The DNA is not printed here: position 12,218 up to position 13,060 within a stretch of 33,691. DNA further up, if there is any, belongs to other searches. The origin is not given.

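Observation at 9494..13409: Receptor-binding locus with three C1q/TNF-like paralogs, two paralogous fibre anchors and a chaperone-like gene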

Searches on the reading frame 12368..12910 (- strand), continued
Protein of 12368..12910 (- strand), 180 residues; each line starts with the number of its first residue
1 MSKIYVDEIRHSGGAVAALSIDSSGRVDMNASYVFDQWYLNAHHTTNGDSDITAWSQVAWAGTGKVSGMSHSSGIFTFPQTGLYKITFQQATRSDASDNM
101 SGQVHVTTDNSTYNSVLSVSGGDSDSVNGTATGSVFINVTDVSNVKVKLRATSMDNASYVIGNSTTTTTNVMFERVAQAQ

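Call 58: search_dna_similar(query=window:12368-12910:-, collection=phages, mode=protein, max_rows=30, max_evalue=0.001)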
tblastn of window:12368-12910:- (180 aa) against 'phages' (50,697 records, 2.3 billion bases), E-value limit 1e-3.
Records with a match: 3; places in all: 3; records where one place covers at least 80% of the query: 1.
Best place of each record, by identity: <60% 3.
By first word of the organism name: Pelagibacter 3.
By host as written in the record: Candidatus Pelagibacter sp. HTCC1062 2; Candidatus Pelagibacter sp. FZCC0015 1.
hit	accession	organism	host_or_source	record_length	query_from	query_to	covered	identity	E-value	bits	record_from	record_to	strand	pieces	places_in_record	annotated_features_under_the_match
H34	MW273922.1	Pelagibacter phage HTVC034P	Candidatus Pelagibacter sp. HTCC1062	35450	34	177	80%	34.9%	4e-13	72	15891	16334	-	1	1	hypothetical protein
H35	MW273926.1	Pelagibacter phage HTVC204P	Candidatus Pelagibacter sp. FZCC0015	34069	36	177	79%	26.6%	5e-6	51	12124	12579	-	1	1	hypothetical protein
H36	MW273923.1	Pelagibacter phage HTVC035P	Candidatus Pelagibacter sp. HTCC1062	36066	67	176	61%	31.6%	2e-5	49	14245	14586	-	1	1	hypothetical protein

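Call 60: get_annotated_region(hit=H34, flank=5000)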
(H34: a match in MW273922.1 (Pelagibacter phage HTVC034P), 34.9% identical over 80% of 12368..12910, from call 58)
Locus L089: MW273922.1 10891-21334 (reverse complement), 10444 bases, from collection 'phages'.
description: Pelagibacter phage HTVC034P, complete genome.
organism: Pelagibacter phage HTVC034P (NCBI taxid 2796520)
taxonomy: Viruses; Duplodnaviria; Heunggongvirae; Uroviricota; Caudoviricetes
host: Candidatus Pelagibacter sp. HTCC1062; source: seawater; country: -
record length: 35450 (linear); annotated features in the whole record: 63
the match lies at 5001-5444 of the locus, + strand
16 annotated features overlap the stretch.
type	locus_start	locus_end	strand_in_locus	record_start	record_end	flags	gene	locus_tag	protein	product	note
CDS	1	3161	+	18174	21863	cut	-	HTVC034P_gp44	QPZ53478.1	hypothetical protein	-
CDS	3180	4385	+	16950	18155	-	-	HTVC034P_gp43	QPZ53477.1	putative tail fiber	-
CDS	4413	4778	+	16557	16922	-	-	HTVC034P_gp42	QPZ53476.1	virion structural protein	-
CDS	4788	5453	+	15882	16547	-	-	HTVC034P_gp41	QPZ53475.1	hypothetical protein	-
CDS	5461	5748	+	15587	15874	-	-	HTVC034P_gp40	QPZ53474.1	hypothetical protein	-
CDS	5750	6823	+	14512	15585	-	-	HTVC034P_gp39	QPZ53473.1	hypothetical protein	-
CDS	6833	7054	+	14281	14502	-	-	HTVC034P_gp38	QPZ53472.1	hypothetical protein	-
CDS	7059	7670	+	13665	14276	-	-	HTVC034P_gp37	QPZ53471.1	hypothetical protein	-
CDS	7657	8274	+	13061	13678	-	-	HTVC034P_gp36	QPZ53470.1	hypothetical protein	-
CDS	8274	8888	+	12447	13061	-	-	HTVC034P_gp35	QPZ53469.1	hypothetical protein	-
CDS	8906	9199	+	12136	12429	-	-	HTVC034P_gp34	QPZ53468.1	hypothetical protein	-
CDS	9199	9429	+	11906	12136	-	-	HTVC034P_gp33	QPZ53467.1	hypothetical protein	-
CDS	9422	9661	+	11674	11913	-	-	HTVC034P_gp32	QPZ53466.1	hypothetical protein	-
CDS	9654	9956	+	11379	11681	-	-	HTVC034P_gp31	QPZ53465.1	hypothetical protein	-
CDS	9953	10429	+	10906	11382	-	-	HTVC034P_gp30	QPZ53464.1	putative peptidase M15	-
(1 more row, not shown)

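Call 90: search_protein_families(library=pfam, alignment_id=A2, max_evalue=0.01)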
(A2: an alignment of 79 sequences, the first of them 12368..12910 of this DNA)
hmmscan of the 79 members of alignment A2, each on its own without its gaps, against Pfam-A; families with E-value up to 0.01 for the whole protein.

A. member 1, window:12368-12910:- (180 aa): 0 families

B. families by the number of members that match (of 79 scanned): 2 families
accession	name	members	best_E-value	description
PF21764.3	Invasin_D4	1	0.0041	Invasin, domain 4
PF03636.21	Glyco_hydro_65N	1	0.0067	Glycosyl hydrolase family 65, N-terminal domain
